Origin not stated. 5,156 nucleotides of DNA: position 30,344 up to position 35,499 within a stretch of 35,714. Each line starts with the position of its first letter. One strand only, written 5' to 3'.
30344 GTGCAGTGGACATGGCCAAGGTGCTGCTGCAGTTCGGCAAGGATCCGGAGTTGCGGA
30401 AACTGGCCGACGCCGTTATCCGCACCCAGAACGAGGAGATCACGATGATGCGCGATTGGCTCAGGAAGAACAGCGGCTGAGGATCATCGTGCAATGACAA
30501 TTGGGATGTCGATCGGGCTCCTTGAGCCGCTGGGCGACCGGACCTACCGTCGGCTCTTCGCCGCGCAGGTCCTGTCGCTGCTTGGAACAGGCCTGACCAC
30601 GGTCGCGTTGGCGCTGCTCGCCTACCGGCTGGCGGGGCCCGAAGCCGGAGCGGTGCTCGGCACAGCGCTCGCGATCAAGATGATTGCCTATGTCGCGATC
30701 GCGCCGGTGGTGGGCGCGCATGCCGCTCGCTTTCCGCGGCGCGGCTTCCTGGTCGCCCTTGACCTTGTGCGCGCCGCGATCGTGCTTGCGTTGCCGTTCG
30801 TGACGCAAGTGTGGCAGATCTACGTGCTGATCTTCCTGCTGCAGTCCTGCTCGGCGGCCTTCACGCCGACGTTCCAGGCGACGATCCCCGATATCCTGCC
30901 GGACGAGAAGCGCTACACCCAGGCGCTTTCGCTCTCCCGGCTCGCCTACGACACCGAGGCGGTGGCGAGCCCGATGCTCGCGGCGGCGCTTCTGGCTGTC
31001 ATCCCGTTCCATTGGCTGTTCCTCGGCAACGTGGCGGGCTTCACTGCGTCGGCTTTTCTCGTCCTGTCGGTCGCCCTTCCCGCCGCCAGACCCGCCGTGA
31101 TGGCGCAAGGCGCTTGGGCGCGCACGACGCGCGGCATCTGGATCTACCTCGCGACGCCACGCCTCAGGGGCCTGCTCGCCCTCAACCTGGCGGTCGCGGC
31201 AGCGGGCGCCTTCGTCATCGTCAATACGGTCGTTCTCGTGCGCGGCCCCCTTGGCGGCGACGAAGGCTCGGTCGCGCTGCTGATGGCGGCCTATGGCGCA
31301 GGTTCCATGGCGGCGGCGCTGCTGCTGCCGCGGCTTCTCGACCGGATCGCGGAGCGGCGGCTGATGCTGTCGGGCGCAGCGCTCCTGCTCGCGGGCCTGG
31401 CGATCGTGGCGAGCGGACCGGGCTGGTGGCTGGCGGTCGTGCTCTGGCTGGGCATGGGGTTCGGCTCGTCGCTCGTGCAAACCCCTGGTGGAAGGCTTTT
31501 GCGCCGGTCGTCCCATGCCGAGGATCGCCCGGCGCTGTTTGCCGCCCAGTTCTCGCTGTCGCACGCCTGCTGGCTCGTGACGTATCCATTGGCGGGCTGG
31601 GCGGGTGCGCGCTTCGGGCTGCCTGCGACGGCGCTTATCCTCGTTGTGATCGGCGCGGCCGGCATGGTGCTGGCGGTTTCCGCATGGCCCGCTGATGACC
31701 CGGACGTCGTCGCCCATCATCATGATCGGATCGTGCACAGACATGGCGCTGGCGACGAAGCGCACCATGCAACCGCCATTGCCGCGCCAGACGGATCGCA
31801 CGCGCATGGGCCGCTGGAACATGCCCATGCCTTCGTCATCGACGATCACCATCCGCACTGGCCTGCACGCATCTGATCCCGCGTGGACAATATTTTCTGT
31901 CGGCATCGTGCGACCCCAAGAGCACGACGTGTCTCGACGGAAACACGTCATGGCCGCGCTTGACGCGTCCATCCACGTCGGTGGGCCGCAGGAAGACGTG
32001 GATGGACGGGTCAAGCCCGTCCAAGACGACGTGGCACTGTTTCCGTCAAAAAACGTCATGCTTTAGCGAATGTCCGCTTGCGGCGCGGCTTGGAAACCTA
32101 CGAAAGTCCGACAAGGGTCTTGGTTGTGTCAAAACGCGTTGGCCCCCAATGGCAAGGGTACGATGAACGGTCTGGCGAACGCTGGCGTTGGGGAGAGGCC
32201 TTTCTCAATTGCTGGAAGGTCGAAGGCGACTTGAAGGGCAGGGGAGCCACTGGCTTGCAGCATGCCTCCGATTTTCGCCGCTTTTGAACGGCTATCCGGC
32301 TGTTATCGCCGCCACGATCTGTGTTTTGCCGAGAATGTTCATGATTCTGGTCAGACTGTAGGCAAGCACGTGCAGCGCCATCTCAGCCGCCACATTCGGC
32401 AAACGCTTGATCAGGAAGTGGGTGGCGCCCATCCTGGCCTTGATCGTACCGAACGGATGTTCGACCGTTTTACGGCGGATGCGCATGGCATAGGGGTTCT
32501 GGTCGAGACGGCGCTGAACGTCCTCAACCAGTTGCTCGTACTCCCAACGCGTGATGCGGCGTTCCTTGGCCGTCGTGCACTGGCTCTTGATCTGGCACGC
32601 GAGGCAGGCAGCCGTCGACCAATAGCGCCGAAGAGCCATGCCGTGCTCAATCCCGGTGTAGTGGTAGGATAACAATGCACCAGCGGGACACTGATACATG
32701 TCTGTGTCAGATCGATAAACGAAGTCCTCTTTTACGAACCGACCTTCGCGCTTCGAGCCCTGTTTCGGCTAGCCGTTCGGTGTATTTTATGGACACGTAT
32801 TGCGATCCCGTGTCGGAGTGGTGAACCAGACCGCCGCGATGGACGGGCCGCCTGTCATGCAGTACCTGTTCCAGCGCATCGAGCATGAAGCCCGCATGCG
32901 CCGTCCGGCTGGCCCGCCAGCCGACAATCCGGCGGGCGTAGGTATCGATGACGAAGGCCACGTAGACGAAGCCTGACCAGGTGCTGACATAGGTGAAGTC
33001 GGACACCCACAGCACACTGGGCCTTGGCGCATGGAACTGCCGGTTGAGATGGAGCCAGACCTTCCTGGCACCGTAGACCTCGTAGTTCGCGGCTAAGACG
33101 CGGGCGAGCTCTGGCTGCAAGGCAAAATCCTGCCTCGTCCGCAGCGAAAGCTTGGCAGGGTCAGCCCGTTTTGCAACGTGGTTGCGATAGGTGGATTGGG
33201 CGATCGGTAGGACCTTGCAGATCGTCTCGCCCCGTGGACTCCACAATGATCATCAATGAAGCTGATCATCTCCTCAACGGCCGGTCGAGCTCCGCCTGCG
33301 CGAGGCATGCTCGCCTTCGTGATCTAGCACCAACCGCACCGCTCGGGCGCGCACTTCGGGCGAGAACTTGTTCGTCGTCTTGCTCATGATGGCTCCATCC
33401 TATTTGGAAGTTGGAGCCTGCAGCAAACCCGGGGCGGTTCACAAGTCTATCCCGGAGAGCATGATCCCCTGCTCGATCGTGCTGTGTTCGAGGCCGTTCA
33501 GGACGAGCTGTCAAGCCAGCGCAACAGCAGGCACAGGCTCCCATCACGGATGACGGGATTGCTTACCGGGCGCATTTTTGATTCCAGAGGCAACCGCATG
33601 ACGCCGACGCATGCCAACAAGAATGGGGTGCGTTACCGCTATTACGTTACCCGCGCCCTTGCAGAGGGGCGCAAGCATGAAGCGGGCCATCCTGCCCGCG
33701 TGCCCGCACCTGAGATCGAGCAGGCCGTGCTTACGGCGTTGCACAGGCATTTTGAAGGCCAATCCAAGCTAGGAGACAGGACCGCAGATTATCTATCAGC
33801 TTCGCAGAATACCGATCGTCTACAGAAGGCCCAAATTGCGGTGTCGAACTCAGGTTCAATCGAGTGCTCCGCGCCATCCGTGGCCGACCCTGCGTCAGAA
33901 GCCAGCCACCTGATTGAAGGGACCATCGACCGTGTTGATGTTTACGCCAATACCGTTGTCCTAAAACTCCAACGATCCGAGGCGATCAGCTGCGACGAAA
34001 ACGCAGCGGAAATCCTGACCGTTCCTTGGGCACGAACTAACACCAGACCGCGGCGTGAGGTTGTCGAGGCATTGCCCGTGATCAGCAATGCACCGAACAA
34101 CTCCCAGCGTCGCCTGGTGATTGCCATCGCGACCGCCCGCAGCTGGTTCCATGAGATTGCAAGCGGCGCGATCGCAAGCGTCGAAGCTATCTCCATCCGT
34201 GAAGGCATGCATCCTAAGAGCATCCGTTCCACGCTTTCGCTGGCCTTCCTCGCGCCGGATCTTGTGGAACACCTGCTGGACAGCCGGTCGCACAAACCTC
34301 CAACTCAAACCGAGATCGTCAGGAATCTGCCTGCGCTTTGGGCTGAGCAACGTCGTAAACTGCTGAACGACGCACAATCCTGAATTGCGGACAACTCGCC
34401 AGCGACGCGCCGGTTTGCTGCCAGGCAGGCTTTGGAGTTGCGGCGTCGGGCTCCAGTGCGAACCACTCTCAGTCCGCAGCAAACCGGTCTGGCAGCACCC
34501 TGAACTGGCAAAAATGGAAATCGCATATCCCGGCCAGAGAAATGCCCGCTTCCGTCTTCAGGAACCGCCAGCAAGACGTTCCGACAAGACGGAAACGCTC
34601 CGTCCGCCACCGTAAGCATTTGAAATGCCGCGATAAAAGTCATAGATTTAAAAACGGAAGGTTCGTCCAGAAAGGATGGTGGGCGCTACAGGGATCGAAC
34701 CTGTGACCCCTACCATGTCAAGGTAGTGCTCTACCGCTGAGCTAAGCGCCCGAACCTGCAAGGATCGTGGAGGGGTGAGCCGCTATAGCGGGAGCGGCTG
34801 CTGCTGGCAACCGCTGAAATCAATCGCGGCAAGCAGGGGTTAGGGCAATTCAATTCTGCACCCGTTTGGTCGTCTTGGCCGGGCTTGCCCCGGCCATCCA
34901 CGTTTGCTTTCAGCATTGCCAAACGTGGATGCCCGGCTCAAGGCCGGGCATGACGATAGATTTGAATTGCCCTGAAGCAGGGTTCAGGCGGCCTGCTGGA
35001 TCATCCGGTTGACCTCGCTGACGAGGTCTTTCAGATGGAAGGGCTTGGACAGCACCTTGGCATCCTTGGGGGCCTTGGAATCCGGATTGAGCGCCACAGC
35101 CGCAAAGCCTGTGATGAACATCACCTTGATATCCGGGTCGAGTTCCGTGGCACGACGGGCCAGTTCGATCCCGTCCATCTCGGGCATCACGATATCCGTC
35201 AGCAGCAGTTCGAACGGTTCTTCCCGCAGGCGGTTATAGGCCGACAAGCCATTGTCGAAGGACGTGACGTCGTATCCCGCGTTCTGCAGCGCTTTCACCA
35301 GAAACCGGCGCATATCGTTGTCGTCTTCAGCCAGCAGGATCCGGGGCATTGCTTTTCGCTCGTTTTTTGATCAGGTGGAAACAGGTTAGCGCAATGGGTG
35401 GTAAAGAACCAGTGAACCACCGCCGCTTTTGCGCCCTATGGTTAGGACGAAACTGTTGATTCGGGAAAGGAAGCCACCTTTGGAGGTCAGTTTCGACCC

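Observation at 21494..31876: nrs-like metal-efflux locus: a two-component pair divergent from adaptor-RND-small periplasmic protein-DUF305-His-tailed MFS, with no outer-membrane factor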

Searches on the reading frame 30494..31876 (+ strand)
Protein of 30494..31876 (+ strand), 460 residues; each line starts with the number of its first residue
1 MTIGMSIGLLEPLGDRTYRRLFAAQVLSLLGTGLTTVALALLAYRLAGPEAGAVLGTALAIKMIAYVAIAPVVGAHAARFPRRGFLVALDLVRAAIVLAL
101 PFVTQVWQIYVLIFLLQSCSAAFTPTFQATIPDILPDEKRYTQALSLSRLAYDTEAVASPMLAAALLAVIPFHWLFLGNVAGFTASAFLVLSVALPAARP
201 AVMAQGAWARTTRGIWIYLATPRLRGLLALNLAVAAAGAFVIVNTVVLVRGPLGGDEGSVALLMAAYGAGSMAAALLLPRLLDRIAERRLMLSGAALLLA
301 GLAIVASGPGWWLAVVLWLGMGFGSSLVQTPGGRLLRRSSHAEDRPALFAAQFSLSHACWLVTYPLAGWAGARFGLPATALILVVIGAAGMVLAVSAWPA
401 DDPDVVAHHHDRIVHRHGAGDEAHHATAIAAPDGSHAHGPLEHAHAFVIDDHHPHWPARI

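Call 4: search_protein_families(library=pfam, proteins=[window:30494-31876:+], max_evalue=0.01)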
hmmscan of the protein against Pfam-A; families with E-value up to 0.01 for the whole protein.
window:30494-31876:+ (460 aa): 2 families
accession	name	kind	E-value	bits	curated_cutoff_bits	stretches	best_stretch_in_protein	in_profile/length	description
PF07690.21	MFS_1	-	3.8e-28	98.8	33.4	2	229-404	2-178/347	Major Facilitator Superfamily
PF05977.19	MFS_3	-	2.5e-13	49.8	27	1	10-319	4-315/524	Transmembrane secretion effector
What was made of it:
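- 30494..31876 (+): NreB/NrsD-like MFS exporter with a His-rich C-terminal tail (14 His in 61 residues). MFS_1/MFS_3 (call 4).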

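Call 5: search_protein_families(library=ncbifam, proteins=[window:30494-31876:+], max_evalue=0.01)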
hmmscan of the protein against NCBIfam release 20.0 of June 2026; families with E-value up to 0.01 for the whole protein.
window:30494-31876:+ (460 aa): 7 families
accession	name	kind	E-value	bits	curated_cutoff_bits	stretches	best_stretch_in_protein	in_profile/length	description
TIGR00900.1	2A0121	subfamily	7.2e-85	285.5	319.6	1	18-375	1-364/364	H+ Antiporter protein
TIGR00880.1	2_A_01_02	superfamily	6.3e-13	49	131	2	57-191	2-135/141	multidrug resistance protein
NF007792.0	PRK10489.1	equivalog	3e-09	36.4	324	1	15-327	16-328/419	enterobactin transporter EntS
NF000245.1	macrolide_MefA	exception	6.3e-09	35.4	675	1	19-308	12-303/405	macrolide efflux MFS transporter Mef(A)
NF012178.0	tet_MFS_V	exception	1.4e-08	34.3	640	1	10-141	2-136/409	tetracycline efflux MFS transporter Tet(V)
NF000154.1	macrolide_MefEN2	exception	0.00017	21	800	1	39-203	27-195/401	macrolide efflux MFS transporter Mef(En2)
NF007782.0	PRK10473.1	subfamily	0.00036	19.7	417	1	30-395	17-373/394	MdtL family multidrug efflux MFS transporter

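Call 62: search_dna_similar(query=window:30494-31876:+, collection=plasmids, mode=protein, max_rows=25, max_evalue=1e-20)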
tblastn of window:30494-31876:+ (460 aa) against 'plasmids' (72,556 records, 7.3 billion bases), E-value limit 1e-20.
Records with a match: 649; places in all: 656; records where one place covers at least 80% of the query: 616.
Best place of each record, by identity: 60-80% 88; <60% 561.
By first word of the organism name: Klebsiella 193; Enterobacter 61; Phaeobacter 58; Sinorhizobium 52; Pseudosulfitobacter 31; Acinetobacter 22; Leisingera 17; Pseudomonas 15; Shinella 11; Escherichia 11; and 78 more.
By predicted mobility (MOB-suite, as given by PLSDB): conjugative 313; non-mobilizable 275; mobilizable 61.
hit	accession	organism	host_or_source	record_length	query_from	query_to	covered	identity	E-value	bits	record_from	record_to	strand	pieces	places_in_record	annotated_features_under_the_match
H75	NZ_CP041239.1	Sinorhizobium mexicanum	Acaciella angustissima,cell culture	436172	9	459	98%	64.1%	1e-115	380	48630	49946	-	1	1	MFS transporter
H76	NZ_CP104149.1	Sinorhizobium medicae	Trigonella foenum-graecum,cell culture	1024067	9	457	98%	63.3%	3e-112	370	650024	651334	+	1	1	record has no annotation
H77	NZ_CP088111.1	Sinorhizobium medicae WSM1115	cell culture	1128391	9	457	98%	63.3%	3e-112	370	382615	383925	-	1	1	record has no annotation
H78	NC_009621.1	Sinorhizobium medicae WSM419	-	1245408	9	459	98%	63.0%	5e-112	370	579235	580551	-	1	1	record has no annotation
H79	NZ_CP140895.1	Sinorhizobium medicae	Medicago lupulina,whole organism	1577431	9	459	98%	63.0%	1e-111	369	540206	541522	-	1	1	record has no annotation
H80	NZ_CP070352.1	Ensifer sp. PDNC004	cell culture,Plastic debris in ...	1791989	7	459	98%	62.5%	5e-112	370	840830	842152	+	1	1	none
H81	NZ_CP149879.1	Sinorhizobium medicae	Medicago sativa,Cell Culture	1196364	9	459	98%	62.7%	4e-105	350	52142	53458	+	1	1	record has no annotation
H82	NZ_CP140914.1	Sinorhizobium medicae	Medicago lupulina,whole organism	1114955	6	459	99%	62.1%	4e-112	370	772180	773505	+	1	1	record has no annotation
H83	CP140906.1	Sinorhizobium medicae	Medicago lupulina,whole organism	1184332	6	459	99%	62.1%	4e-112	370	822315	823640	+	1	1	MFS transporter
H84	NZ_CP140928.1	Sinorhizobium medicae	Medicago lupulina,whole organism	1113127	6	459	99%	62.1%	7e-112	369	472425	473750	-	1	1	record has no annotation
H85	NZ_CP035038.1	Sinorhizobium fredii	single cell,soil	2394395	9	459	98%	62.5%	5e-112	370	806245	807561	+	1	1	none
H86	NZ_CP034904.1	Roseomonas mucosa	Homo sapiens,tissue sample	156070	9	458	98%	62.5%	1e-71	253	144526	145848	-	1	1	MFS transporter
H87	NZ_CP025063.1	Roseomonas mucosa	Homo sapiens,Clinical, healthy, human ...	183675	9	458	98%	62.5%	1e-71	253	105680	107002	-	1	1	MFS transporter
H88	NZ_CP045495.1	Mesorhizobium sp. NBSH29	pure culture,nutrient broth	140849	9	457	98%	62.5%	6e-111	367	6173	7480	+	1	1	MFS transporter | metal-sensing transcriptional repressor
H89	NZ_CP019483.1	Sinorhizobium meliloti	alfalfa,whole organism,alfalfa nodule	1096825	9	459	98%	61.8%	3e-116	382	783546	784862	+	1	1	record has no annotation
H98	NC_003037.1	Sinorhizobium meliloti 1021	-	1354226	9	459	98%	61.6%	1e-115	380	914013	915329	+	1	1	none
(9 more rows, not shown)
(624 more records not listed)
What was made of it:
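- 30494..31876 (+): 61.6% identical to the single matching gene on S. meliloti 1021 pSymA (call 62).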

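Call 64: get_annotated_region(hit=H88, flank=5000)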
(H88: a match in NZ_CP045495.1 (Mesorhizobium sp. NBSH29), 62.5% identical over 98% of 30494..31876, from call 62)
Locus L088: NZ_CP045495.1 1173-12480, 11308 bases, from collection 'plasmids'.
description: Mesorhizobium sp. NBSH29 plasmid unnamed3
organism: Mesorhizobium sp. NBSH29 (NCBI taxid 2654249)
taxonomy: Bacteria; Pseudomonadota; Alphaproteobacteria; Hyphomicrobiales; Phyllobacteriaceae; Mesorhizobium; Mesorhizobium sp. NBSH29
host: -; source: pure culture,nutrient broth; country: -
typing (MOB-suite, as given by PLSDB): conjugative; relaxase MOBP,MOBQ; mating-pair formation MPF_T
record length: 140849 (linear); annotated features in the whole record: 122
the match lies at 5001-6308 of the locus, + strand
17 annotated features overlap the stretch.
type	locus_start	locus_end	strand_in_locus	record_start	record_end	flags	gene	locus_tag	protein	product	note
CDS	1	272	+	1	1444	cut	-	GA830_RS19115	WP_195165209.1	efflux RND transporter permease subunit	GO:0055085 - transmembrane transport [Evidence IEA]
CDS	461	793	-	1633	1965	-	-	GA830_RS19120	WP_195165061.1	four-helix bundle copper-binding protein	-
CDS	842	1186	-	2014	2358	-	-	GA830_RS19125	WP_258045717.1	DUF305 domain-containing protein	-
CDS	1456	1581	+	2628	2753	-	-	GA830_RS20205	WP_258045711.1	hypothetical protein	-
CDS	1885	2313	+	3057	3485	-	-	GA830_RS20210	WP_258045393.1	transposase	-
CDS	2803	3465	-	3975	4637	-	-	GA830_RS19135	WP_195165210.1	transmembrane anchor protein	-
CDS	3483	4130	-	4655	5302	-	-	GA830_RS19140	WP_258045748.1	HupE/UreJ family protein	-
CDS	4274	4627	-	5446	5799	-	-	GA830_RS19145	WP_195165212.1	hypothetical protein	-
CDS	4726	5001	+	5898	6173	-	-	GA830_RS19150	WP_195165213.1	metal-sensing transcriptional repressor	-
CDS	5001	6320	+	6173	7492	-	-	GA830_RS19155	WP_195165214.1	MFS transporter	GO:0055085 - transmembrane transport [Evidence IEA]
CDS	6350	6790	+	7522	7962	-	-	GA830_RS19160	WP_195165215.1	YqaA family protein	-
CDS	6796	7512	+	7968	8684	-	-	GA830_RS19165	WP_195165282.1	ABC transporter permease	-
CDS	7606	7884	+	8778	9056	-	-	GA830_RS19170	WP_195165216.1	metal/formaldehyde-sensitive transcriptional repressor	-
CDS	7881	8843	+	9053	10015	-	dmeF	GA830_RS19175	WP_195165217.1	CDF family Co(II)/Ni(II) efflux transporter DmeF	GO:0006812 - monoatomic cation transport [Evidence IEA]; GO:0055085 - transmembrane transport [Evidence IEA]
CDS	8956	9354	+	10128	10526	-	cueR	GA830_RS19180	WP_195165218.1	Cu(I)-responsive transcriptional regulator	GO:0006878 - intracellular copper ion homeostasis [Evidence IEA]; GO:0006355 - regulation of DNA-templated ...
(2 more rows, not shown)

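Call 67: get_annotated_region(hit=H98, flank=4000)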
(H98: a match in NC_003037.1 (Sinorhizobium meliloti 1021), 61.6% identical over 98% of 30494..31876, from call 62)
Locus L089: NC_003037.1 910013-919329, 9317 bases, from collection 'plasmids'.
description: Sinorhizobium meliloti 1021 plasmid pSymA, complete sequence
organism: Sinorhizobium meliloti 1021 (NCBI taxid 266834)
taxonomy: Bacteria; Pseudomonadota; Alphaproteobacteria; Hyphomicrobiales; Rhizobiaceae; Sinorhizobium; Sinorhizobium meliloti; Sinorhizobium meliloti 1021
host: -; source: -; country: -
typing (MOB-suite, as given by PLSDB): conjugative; relaxase MOBQ; mating-pair formation MPF_T
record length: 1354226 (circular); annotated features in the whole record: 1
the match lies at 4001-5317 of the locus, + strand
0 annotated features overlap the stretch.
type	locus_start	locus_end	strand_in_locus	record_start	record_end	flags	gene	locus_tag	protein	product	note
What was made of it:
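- Tried and rejected: This failed because the record carries no annotation (call 67).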

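Call 68: find_homologous_proteins(query=window:30494-31876:+, max_evalue=1e-30)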
Query window:30494-31876:+ (460 aa): 8000 proteins with E <= 1e-30 among 8000 candidates; the best 120 are listed.
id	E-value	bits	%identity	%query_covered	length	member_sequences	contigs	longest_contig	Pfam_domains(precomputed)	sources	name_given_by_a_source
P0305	2.3e-290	981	100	100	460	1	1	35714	PF05977.20,PF07690.22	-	-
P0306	1.0e-265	900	91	100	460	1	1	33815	PF05977.20,PF07690.22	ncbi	-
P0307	4.8e-199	680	73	98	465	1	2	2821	PF05977.20,PF07690.22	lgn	-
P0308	3.4e-195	667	72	98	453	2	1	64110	PF05977.20,PF07690.22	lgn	-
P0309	1.3e-192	659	72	98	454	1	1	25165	PF05977.20,PF07690.22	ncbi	-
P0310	8.6e-181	620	73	88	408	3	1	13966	PF05977.20,PF07690.22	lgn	-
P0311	2.4e-179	615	67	98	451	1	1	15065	PF07690.22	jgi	jgi:MFS family permease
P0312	9.8e-179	613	67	98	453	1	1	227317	PF05977.20,PF07690.22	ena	-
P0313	5.2e-178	611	68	98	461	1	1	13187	PF05977.20,PF07690.22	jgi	jgi:MFS family permease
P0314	1.5e-176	606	67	99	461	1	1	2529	PF05977.20,PF07690.22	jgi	jgi:MFS family permease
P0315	8.3e-176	603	66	98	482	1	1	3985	PF13347.13,PF05977.20,PF07690.22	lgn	-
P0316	1.5e-175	602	67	98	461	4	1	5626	PF05977.20,PF07690.22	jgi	jgi:MFS family permease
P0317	4.8e-175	601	66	98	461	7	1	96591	PF05977.20,PF07690.22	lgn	-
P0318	6.6e-175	600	66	98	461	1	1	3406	PF05977.20,PF07690.22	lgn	-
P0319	1.1e-174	600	65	98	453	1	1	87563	PF05977.20,PF07690.22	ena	-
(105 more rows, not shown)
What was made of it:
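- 30494..31876 (+): One homologue is named 'Putative NreB' (call 68).
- On NreB/NrsD nickel-resistance MFS: One UniRef name reads 'Putative NreB' (call 68).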

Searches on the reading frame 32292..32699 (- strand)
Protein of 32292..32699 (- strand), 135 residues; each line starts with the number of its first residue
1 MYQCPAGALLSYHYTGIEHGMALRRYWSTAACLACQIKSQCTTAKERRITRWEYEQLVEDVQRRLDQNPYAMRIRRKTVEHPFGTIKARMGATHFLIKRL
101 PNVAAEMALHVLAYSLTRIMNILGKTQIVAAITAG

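Call 18: search_protein_families(library=pfam, proteins=[window:32292-32699:-], max_evalue=0.01)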
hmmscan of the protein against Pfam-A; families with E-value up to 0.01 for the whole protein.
window:32292-32699:- (135 aa): 2 families
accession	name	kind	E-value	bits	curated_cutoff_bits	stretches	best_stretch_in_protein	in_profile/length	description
PF13751.12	DDE_Tnp_1_6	-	1.4e-12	48.4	25.1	1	4-119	2-124/125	Transposase DDE domain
PF01609.27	DDE_Tnp_1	-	0.0001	22.6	23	1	51-116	124-200/200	Transposase DDE domain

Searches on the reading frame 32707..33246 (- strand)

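Call 18: search_protein_families(library=pfam, proteins=[window:32707-33246:-], max_evalue=0.01)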
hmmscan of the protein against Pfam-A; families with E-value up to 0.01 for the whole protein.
window:32707-33246:- (179 aa): 2 families
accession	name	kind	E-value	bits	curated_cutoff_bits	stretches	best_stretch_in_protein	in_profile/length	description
PF00665.32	rve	-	7.7e-20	71.5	32.6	1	74-169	2-97/102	Integrase core domain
PF13276.12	HTH_21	-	0.00059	20.5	28.1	1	46-73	9-36/60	HTH-like domain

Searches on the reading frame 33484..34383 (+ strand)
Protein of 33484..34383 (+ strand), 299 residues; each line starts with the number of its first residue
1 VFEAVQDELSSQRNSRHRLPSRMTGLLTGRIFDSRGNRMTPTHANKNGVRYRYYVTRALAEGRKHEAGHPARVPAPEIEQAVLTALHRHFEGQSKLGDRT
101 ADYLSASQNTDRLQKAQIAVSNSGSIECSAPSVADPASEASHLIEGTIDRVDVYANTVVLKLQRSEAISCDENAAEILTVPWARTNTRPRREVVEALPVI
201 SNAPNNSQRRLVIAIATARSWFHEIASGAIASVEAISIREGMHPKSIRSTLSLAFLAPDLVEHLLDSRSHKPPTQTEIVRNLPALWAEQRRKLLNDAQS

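Call 18: search_protein_families(library=pfam, proteins=[window:33484-34383:+], max_evalue=0.01)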
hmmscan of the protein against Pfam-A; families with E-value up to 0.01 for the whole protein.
window:33484-34383:+ (299 aa): 1 family
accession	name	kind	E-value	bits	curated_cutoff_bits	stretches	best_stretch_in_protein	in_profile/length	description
PF13408.12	Zn_ribbon_recom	-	0.00025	21.8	25.3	1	28-86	3-57/58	Recombinase zinc beta ribbon domain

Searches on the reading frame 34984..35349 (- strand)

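Call 18: search_protein_families(library=pfam, proteins=[window:34984-35349:-], max_evalue=0.01)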
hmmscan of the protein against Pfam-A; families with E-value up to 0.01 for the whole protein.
window:34984-35349:- (121 aa): 1 family
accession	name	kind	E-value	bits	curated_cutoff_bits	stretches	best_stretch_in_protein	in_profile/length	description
PF00072.30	Response_reg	-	1.9e-22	79.9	30.2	1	4-113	1-110/111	Response regulator receiver domain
